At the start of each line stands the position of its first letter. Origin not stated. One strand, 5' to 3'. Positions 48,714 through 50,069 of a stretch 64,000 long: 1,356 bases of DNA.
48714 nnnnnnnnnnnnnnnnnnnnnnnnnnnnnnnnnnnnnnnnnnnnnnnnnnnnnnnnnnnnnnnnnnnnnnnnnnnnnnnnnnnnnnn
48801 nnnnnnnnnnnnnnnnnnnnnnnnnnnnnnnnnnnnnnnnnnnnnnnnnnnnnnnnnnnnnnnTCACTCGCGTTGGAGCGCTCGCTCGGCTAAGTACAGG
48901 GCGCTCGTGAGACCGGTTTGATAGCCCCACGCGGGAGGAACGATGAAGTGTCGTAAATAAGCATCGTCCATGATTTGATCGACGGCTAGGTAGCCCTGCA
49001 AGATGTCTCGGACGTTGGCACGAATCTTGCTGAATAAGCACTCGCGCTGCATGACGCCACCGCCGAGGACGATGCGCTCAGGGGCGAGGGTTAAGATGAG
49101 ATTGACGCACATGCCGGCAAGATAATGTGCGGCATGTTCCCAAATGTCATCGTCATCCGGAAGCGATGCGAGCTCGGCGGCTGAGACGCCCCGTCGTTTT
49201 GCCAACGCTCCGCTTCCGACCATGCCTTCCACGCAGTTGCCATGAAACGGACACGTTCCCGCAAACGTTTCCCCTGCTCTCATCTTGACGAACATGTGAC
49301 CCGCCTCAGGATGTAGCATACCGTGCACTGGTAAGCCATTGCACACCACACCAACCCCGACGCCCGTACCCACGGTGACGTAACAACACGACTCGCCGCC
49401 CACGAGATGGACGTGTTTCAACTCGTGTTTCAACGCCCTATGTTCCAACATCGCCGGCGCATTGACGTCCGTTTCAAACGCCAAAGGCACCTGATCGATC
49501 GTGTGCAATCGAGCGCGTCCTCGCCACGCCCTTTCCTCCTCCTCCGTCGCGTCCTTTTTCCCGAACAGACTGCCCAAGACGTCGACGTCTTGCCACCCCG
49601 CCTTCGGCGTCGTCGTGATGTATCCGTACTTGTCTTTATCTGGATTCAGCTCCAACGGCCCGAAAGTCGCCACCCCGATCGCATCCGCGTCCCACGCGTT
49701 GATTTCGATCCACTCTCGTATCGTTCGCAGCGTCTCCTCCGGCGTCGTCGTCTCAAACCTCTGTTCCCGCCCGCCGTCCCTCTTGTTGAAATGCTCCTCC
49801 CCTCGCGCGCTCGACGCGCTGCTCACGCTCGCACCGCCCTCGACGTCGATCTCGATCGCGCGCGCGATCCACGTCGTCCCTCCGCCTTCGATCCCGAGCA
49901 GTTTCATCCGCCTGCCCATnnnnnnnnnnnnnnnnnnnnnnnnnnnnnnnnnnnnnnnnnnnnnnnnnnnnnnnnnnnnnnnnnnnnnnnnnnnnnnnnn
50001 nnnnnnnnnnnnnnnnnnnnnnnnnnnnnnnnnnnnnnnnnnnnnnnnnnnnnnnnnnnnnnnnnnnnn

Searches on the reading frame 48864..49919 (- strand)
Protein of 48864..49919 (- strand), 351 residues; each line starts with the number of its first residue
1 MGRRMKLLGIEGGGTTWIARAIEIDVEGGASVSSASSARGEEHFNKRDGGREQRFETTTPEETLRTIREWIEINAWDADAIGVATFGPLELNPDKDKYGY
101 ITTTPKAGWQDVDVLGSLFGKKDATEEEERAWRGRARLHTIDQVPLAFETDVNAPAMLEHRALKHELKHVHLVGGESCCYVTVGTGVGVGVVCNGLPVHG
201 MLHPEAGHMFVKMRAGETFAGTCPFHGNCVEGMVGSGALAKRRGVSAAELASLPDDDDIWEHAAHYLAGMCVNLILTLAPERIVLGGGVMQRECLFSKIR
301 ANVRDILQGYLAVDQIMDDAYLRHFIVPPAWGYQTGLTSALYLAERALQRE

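Call 48: search_protein_families(library=pfam, proteins=[window:48864-49919:-], max_evalue=0.001)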
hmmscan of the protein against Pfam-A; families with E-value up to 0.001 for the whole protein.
window:48864-49919:- (351 aa): 1 family
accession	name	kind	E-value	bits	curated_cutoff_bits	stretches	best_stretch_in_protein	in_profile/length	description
PF00480.26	ROK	-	1.6e-32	113.6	22.9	1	143-316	97-271/294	ROK family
